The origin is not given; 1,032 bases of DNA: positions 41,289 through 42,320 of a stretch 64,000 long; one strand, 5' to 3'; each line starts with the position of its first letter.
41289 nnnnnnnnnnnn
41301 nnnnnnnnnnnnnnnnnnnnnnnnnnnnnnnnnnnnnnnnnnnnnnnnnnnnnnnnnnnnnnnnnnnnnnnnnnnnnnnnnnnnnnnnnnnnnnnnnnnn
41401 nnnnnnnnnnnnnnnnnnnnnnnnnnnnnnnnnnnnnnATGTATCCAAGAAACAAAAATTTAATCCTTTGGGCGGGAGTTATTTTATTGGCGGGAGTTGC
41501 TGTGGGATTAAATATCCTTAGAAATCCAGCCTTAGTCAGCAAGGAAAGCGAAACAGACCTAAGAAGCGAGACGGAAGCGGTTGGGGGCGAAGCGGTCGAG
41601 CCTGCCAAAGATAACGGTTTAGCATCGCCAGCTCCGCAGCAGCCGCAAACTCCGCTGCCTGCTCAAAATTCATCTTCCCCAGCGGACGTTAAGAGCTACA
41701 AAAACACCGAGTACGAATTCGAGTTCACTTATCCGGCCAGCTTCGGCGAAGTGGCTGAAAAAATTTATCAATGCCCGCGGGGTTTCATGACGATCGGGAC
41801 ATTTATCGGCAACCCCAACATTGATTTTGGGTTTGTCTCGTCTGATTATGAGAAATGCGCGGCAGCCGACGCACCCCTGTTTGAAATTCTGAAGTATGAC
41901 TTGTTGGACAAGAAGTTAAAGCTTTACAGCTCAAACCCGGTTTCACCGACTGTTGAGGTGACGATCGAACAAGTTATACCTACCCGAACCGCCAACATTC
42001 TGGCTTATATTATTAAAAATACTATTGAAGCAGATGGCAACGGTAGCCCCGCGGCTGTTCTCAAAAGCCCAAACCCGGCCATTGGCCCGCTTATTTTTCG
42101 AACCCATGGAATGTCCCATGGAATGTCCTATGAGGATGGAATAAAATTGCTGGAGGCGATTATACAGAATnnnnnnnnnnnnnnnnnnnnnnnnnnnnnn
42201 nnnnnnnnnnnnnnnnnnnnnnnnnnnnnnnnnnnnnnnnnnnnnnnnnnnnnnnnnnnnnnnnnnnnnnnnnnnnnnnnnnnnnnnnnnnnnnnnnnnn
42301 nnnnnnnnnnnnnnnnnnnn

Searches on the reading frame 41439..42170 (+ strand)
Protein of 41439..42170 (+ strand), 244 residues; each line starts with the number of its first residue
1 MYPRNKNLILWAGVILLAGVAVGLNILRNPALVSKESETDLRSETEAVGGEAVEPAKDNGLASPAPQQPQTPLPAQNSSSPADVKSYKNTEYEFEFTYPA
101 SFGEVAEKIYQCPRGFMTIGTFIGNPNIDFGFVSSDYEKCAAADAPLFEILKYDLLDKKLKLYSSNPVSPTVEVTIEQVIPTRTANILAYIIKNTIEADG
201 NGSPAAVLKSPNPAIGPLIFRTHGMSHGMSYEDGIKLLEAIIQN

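Call 3: search_protein_families(library=pfam, proteins=[window:41439-42170:+], max_evalue=0.01)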
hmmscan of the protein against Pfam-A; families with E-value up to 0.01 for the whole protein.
window:41439-42170:+ (244 aa): 0 families

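Call 43: find_homologous_proteins(query=window:41439-42170:+, max_evalue=1e-10)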
Query window:41439-42170:+ (244 aa): 10 proteins with E <= 1e-10 among 1479 candidates.
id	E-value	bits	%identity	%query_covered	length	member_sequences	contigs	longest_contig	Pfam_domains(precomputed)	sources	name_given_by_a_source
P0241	2.2e-142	491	100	91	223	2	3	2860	-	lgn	-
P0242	5.9e-64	234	51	98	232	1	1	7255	-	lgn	-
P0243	2.0e-59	219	49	100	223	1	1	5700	-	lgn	-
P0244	3.9e-56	208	49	96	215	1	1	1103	-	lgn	-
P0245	3.3e-55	205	46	98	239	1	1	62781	-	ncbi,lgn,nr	ncbi:MAG: hypothetical protein Q8P83_03520 [bacterium]|nr:hypothetical protein [bacterium]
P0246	3.5e-54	202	42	100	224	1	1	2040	-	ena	-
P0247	1.5e-50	190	46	95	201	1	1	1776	-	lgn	-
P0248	1.2e-46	177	40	96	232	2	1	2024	-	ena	-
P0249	3.3e-45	173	40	96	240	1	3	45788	-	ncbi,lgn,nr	ncbi:MAG: hypothetical protein HYW51_03780 [Candidatus Doudnabacteria bacterium]|nr:hypothetical pro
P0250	9.6e-44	168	40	96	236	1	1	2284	-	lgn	-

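Call 44: find_encoding_contigs(protein=P0242, flank=4000, max_places=2)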
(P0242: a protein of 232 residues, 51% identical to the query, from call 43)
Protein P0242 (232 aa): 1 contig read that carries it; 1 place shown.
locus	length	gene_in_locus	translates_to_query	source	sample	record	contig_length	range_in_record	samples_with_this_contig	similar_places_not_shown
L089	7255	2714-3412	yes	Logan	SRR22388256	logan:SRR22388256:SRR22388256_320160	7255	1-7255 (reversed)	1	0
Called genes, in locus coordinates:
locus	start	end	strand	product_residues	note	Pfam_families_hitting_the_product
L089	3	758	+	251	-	?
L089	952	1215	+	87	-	PF04014:MazE_antitoxin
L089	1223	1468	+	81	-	-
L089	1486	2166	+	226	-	PF13428:TPR_14 (faint), PF13432:TPR_16 (faint), PF14559:TPR_19 (faint), PF21033:RMD1-3 (faint), PF00515:TPR_1 (faint), PF07719:TPR_2 (weak), PF13181:TPR_8 (weak), PF23914:TPR_CcmH_CycH, +3 more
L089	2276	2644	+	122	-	PF04480:DUF559, PF18741:MTES_1575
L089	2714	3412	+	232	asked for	-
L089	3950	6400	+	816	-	-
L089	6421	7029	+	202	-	-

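Call 45: find_encoding_contigs(protein=P0245, flank=4000, max_places=2)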
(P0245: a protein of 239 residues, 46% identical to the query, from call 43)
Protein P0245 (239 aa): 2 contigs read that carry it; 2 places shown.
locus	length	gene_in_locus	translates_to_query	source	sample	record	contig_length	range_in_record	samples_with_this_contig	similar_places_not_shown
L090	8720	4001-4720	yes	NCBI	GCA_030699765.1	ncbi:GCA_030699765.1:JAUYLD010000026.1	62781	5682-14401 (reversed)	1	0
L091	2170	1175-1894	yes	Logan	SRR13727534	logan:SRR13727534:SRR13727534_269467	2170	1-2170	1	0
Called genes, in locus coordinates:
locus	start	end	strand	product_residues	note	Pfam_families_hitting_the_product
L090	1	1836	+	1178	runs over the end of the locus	-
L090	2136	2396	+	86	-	-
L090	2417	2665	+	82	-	-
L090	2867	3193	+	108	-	PF04480:DUF559, PF18741:MTES_1575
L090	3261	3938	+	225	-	PF13429:TPR_15 (weak), PF21033:RMD1-3 (faint), PF07719:TPR_2 (faint), PF13181:TPR_8 (faint), PF00515:TPR_1 (faint), PF13424:TPR_12 (faint), PF14559:TPR_19 (weak), PF23914:TPR_CcmH_CycH, +4 more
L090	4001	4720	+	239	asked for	-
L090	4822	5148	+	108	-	PF04480:DUF559, PF18741:MTES_1575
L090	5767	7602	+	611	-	-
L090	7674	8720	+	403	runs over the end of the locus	-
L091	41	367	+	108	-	PF04480:DUF559, PF18741:MTES_1575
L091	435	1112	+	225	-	PF13429:TPR_15 (weak), PF21033:RMD1-3 (faint), PF07719:TPR_2 (faint), PF13181:TPR_8 (faint), PF00515:TPR_1 (faint), PF13424:TPR_12 (faint), PF14559:TPR_19 (weak), PF23914:TPR_CcmH_CycH, +4 more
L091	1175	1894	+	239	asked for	-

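Call 46: find_encoding_contigs(protein=P0243, flank=4000, max_places=2)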
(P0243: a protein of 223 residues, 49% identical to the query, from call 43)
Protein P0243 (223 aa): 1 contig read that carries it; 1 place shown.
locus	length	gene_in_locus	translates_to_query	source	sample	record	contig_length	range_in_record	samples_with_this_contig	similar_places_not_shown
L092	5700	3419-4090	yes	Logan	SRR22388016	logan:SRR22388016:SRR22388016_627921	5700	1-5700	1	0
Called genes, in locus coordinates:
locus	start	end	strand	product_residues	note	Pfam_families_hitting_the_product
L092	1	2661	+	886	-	?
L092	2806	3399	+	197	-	PF04203:Sortase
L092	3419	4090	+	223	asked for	-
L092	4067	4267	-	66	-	-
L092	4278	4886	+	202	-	-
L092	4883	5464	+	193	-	PF00515:TPR_1 (faint), PF13176:TPR_7 (faint), PF13181:TPR_8 (faint), PF13424:TPR_12 (faint), PF13428:TPR_14 (faint), PF07719:TPR_2 (faint), PF13432:TPR_16 (faint), PF13431:TPR_17 (weak), +1 more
